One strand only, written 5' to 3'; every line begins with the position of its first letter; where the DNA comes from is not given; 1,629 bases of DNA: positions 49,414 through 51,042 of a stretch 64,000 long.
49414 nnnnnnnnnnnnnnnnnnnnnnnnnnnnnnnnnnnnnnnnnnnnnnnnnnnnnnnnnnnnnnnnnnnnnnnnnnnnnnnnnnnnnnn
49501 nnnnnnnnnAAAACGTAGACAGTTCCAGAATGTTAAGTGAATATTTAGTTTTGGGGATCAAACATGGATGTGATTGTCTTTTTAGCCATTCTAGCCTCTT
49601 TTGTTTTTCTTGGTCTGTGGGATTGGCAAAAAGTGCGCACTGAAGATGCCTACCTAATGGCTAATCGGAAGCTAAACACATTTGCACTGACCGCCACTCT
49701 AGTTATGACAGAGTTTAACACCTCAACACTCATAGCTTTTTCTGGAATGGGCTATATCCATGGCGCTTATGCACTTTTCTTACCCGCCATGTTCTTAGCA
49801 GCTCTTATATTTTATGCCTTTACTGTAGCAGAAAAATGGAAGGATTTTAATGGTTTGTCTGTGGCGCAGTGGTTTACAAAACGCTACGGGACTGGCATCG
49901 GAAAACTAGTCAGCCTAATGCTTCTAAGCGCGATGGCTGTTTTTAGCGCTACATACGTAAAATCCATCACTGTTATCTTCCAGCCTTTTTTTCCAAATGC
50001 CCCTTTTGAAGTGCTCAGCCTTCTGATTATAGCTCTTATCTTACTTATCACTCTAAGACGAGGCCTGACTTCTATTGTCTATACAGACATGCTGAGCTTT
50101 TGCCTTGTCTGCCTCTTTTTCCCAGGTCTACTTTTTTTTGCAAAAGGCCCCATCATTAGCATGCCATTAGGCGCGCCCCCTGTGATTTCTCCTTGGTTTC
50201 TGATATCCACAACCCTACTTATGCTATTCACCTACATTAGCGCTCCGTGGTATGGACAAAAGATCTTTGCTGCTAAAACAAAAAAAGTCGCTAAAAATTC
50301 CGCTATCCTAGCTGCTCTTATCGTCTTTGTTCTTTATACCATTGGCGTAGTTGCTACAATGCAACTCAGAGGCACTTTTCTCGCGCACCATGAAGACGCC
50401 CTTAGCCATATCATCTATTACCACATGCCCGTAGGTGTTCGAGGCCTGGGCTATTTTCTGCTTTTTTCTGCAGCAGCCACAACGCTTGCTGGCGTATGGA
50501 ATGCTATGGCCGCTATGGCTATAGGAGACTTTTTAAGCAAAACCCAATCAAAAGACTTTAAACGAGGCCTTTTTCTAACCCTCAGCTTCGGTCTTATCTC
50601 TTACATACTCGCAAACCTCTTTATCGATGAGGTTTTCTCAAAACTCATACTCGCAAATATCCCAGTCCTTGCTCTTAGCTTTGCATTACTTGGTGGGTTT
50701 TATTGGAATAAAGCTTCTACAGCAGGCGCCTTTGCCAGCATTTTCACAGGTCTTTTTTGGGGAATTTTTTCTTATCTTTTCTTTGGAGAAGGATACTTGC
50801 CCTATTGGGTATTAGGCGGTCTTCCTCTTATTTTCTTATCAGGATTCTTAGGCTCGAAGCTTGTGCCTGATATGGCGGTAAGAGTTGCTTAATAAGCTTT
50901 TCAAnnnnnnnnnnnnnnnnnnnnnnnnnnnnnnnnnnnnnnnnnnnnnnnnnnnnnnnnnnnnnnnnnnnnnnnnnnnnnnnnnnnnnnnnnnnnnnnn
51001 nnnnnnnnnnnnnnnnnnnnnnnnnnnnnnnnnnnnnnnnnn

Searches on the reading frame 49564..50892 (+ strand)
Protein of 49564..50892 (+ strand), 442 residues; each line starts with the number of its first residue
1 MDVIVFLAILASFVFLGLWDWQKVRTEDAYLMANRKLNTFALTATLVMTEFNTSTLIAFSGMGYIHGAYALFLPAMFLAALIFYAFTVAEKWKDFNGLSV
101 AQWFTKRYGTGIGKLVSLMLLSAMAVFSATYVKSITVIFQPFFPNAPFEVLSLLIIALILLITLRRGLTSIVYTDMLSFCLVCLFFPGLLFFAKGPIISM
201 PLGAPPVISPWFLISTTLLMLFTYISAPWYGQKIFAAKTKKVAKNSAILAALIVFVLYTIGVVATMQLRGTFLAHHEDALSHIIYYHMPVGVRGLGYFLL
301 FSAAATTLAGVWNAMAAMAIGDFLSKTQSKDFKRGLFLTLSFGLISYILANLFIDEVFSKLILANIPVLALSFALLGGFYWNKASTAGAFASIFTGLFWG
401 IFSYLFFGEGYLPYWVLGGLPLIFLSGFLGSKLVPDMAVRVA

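Call 61: search_protein_families(library=ncbifam, proteins=[window:49564-50892:+], max_evalue=0.00001)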
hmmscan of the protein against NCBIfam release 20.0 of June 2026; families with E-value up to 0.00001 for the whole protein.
window:49564-50892:+ (442 aa): 2 families
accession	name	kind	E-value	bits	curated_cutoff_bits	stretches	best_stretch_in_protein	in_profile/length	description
TIGR00813.1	sss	superfamily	7.5e-11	41.7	184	1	30-181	1-150/411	sodium/solute symporter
NF007790.0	PRK10484.1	equivalog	6.1e-07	28.6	401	1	3-128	6-133/527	solute:sodium symporter family transporter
